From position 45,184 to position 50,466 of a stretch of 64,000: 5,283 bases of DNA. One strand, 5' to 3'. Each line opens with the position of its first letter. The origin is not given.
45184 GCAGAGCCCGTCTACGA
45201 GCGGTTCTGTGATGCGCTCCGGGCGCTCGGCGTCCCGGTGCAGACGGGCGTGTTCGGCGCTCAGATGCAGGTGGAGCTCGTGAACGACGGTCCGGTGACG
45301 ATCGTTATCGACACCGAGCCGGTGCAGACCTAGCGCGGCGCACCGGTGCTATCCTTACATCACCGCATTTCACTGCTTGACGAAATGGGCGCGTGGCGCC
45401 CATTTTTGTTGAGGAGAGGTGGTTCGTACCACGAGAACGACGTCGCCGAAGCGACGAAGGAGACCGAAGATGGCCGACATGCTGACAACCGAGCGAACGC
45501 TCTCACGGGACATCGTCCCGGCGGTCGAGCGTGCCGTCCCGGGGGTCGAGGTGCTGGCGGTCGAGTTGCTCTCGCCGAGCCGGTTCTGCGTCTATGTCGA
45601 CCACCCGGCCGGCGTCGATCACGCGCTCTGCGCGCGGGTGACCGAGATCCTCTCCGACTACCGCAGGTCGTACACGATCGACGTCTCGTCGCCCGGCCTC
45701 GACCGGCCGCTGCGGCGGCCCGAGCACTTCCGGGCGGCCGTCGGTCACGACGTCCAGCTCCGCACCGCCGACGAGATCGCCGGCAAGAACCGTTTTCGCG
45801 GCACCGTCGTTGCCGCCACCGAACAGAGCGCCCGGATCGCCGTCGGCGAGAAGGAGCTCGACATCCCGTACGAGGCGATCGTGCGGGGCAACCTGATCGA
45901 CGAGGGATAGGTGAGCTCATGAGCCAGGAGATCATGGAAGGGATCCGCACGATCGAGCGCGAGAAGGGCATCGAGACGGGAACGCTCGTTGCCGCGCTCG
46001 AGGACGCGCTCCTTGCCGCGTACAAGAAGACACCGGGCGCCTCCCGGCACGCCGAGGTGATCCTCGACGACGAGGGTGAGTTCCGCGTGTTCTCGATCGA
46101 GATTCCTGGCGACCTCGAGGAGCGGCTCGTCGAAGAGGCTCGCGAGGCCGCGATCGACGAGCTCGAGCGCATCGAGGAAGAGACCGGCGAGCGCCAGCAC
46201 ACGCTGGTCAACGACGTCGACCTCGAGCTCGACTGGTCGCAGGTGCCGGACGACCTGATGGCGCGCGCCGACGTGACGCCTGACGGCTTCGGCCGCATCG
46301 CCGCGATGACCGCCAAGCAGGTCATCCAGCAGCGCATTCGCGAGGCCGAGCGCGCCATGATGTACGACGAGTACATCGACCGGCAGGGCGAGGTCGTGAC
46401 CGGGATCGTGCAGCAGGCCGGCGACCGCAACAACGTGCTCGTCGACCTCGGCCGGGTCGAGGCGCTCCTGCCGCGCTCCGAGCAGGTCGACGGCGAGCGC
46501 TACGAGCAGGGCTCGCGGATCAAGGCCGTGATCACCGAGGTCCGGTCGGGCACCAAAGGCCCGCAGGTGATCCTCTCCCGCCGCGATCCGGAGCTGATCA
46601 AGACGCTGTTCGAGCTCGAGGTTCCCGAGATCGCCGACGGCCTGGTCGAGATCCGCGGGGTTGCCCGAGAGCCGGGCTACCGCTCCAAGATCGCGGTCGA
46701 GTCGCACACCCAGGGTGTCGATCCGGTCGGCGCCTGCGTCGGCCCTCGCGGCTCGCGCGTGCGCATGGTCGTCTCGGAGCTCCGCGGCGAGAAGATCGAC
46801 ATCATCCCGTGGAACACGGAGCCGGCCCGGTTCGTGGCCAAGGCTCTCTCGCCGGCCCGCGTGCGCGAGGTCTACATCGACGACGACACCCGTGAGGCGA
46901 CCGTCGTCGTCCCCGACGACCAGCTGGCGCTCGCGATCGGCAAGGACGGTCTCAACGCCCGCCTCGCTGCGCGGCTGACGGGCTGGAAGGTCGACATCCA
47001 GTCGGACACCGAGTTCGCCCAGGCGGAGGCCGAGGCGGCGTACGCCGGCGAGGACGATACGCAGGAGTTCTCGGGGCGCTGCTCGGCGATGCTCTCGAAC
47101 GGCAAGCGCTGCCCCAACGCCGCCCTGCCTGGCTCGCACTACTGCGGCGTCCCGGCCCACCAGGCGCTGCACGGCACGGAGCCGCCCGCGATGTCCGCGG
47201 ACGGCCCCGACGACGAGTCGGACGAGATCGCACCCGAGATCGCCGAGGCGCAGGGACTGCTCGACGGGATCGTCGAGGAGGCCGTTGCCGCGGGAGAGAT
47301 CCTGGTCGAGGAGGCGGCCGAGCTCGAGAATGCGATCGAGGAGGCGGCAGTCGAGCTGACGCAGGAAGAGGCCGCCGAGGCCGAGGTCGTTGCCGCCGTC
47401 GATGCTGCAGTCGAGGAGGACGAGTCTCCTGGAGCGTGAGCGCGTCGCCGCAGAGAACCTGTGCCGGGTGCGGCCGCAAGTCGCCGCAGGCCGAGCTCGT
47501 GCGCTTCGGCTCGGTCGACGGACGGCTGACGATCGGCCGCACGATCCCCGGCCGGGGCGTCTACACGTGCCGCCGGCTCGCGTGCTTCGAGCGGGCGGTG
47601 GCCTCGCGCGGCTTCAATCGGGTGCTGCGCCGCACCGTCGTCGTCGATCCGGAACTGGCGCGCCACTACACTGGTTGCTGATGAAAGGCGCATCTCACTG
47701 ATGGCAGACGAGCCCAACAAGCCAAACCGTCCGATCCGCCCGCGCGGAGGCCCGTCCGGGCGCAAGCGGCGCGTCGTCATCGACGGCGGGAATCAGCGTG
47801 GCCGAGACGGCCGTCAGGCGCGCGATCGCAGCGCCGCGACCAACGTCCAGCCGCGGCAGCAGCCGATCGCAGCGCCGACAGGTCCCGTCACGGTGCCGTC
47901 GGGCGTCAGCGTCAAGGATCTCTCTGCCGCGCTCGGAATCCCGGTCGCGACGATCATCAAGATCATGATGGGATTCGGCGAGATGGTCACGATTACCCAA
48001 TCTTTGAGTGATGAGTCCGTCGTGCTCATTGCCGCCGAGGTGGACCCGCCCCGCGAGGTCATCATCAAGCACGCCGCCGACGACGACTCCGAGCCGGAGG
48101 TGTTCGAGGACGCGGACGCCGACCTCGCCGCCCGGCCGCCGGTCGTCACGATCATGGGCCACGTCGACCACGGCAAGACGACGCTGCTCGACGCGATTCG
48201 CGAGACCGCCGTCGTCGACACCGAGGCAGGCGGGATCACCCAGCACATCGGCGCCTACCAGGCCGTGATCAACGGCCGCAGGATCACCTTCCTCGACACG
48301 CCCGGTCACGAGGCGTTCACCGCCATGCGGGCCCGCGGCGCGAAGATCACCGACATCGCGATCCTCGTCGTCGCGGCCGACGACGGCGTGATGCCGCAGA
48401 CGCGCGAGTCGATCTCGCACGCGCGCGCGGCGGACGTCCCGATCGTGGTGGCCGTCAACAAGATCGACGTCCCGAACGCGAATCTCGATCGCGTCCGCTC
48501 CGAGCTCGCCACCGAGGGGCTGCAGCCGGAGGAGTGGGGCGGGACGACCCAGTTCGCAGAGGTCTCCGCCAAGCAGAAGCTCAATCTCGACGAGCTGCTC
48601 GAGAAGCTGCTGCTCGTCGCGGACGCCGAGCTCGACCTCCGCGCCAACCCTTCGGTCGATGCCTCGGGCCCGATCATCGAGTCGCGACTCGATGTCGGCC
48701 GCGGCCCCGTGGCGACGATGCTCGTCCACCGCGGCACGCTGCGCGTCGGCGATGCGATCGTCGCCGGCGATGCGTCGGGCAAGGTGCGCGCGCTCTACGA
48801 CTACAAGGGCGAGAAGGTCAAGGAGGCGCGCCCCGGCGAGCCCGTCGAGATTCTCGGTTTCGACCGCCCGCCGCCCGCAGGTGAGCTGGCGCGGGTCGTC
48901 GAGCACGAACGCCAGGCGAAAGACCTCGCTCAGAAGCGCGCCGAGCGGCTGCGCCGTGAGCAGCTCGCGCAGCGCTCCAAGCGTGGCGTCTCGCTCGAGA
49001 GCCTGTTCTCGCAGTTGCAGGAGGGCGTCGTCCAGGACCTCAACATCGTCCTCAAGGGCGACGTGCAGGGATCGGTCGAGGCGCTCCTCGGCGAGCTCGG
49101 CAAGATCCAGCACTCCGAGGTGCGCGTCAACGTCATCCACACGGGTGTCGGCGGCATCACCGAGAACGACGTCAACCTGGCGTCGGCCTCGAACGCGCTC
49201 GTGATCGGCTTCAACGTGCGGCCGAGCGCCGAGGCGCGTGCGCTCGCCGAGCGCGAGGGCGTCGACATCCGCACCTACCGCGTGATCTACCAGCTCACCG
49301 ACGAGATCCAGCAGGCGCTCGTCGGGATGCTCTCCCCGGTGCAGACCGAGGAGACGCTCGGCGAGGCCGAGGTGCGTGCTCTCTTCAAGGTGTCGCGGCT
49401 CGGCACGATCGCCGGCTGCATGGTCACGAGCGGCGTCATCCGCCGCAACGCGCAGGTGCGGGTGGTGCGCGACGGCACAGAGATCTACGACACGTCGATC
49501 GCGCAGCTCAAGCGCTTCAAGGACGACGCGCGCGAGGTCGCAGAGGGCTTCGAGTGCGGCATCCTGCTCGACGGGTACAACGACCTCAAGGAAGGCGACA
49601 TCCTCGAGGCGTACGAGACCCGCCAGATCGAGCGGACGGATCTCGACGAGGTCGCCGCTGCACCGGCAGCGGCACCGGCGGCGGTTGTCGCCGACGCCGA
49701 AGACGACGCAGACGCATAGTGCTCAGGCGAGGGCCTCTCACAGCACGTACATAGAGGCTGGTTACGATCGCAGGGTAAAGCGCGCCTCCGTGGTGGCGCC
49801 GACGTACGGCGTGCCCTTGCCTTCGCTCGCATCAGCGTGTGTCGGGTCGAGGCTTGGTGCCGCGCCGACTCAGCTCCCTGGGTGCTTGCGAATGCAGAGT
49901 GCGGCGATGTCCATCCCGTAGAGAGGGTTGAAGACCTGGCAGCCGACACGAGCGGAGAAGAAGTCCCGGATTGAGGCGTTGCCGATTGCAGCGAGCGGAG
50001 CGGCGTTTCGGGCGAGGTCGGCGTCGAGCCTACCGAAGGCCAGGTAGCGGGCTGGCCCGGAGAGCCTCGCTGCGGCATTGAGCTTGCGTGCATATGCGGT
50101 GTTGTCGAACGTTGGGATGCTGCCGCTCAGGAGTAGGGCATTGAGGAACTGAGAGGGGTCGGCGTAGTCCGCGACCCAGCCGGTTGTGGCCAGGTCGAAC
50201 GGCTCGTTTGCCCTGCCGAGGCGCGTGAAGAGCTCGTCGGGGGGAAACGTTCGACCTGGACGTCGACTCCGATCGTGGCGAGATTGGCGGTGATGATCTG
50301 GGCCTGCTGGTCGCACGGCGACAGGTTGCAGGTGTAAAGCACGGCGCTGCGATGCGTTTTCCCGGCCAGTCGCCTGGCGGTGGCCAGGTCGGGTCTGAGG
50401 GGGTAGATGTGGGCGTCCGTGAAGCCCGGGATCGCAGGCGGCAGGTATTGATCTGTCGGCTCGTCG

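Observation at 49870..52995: Inverted-topology receptor: cytoplasmic class III nucleotidyl cyclase, one TM, extracytoplasmic 7-bladed YVTN beta-propeller and a family-5 (Opp/Dpp-type) solute-binding domain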

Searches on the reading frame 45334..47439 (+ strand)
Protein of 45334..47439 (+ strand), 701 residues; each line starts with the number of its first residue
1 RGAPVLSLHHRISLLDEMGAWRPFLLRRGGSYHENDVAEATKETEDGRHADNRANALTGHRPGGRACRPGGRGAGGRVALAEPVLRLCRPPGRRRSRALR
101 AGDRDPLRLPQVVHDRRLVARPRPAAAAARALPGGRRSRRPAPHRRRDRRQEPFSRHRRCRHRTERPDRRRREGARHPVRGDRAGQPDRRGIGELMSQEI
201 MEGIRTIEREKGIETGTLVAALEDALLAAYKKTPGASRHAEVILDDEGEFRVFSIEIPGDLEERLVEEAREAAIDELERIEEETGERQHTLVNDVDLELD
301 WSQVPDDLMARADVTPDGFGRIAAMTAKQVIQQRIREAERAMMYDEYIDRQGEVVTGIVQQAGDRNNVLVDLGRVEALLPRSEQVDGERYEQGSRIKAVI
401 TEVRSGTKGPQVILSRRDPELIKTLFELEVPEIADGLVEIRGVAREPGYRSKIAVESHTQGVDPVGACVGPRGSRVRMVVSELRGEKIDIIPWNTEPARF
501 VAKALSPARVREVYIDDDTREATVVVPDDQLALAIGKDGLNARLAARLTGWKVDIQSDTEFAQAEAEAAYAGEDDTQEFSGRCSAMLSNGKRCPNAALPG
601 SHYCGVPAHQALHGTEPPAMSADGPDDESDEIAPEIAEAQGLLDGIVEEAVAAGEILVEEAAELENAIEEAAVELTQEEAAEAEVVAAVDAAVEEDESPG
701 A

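Call 11: search_protein_families(library=pfam, proteins=[window:45334-47439:+], max_evalue=0.001)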
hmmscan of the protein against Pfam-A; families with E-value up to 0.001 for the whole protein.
window:45334-47439:+ (701 aa): 3 families
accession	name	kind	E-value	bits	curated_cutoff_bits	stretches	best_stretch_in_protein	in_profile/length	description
PF13184.12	KH_5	-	2e-28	98.7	27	1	447-514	1-68/69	NusA-like KH domain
PF08529.16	NusA_N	-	3.1e-18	66.5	23.8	1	199-340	1-118/119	NusA N-terminal domain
PF00575.29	S1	-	3.8e-07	30.8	22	1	350-411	3-70/74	S1 RNA binding domain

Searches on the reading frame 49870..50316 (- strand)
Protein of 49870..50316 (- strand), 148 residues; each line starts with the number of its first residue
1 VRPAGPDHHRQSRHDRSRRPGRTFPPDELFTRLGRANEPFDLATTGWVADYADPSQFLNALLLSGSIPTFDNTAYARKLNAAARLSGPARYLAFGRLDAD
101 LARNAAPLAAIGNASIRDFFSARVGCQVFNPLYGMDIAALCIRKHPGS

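Call 3: search_protein_families(library=pfam, proteins=[window:49870-50316:-], max_evalue=0.01)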
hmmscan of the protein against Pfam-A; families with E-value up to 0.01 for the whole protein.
window:49870-50316:- (148 aa): 0 families
